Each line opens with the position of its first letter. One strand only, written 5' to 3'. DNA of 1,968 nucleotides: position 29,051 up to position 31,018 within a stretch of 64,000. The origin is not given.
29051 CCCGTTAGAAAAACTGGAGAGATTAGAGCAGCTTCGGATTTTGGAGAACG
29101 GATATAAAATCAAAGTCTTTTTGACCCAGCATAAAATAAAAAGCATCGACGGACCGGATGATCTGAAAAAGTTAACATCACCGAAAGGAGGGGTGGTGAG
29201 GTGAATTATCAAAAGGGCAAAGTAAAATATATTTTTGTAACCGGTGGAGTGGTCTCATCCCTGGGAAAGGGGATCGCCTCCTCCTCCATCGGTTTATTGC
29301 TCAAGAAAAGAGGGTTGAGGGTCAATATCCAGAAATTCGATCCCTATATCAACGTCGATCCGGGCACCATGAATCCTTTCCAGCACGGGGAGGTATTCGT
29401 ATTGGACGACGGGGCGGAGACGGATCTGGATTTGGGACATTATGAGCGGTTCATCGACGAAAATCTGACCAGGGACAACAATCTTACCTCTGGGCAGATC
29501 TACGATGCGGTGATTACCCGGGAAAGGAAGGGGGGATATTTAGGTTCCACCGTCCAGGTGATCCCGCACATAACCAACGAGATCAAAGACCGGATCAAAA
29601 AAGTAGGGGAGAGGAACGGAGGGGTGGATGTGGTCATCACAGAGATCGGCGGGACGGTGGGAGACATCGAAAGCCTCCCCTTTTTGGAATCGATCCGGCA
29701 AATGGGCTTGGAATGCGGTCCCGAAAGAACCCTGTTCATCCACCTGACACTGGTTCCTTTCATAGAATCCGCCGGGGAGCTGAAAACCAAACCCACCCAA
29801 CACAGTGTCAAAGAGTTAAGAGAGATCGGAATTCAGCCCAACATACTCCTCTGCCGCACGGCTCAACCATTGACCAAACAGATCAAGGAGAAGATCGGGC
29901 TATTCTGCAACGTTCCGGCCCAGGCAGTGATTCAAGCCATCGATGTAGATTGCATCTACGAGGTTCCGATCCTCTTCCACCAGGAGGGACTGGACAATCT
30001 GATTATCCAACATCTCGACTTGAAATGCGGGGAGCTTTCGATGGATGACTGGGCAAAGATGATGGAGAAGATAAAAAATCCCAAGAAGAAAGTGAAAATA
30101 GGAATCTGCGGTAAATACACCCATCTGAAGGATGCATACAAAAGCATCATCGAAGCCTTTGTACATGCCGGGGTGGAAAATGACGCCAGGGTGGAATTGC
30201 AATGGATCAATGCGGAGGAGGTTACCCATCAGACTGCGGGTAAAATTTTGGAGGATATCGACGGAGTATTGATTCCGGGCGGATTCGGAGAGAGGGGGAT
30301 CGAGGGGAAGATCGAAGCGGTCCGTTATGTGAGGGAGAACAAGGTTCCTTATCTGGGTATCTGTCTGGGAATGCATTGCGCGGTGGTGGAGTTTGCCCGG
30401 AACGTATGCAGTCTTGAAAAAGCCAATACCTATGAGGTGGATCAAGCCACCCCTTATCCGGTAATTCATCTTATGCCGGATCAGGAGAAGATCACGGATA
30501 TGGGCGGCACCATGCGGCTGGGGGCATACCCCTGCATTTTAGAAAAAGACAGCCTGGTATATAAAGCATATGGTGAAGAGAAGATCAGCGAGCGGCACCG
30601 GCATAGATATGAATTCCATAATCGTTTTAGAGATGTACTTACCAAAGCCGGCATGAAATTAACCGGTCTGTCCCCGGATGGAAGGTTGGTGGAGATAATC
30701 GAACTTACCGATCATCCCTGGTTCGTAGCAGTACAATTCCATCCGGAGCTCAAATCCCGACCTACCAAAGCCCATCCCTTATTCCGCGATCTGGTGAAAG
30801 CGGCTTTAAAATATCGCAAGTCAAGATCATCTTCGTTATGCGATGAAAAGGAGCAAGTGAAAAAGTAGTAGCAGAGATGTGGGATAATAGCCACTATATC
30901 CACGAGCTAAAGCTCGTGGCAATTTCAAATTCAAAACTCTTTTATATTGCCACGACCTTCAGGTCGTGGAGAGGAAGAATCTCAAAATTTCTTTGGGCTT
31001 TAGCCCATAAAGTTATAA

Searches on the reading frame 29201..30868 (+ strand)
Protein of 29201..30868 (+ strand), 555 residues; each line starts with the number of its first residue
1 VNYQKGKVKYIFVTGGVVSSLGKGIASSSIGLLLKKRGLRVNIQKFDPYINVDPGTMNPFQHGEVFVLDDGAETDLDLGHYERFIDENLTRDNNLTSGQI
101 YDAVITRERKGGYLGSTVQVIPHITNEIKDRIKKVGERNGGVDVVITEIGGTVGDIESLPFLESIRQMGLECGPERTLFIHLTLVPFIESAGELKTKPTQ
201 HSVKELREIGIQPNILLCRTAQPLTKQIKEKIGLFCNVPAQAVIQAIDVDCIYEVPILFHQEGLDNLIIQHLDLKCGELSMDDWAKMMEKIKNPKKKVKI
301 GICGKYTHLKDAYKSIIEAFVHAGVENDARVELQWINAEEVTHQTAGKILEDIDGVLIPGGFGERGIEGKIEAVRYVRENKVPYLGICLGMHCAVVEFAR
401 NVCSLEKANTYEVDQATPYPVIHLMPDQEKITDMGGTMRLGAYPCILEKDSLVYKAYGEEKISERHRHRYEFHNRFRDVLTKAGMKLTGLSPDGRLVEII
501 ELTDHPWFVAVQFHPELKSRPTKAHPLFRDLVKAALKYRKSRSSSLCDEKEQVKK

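Call 36: search_protein_families(library=ncbifam, proteins=[window:29201-30868:+], max_evalue=1e-10)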
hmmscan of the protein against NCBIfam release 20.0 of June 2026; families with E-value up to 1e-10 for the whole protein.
window:29201-30868:+ (555 aa): 3 families
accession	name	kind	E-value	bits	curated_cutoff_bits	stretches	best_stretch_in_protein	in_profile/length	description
NF003792.0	PRK05380.1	equivalog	6.6e-261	866.6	308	1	8-541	3-532/534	CTP synthase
TIGR00337.1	PyrG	equivalog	5.1e-251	833.8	462.75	1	8-534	3-526/526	glutamine hydrolyzing CTP synthase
NF004836.1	PRK06186.1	equivalog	2.5e-42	144.5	260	1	298-535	1-227/228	CTP synthase C-terminal region-related (seleno)protein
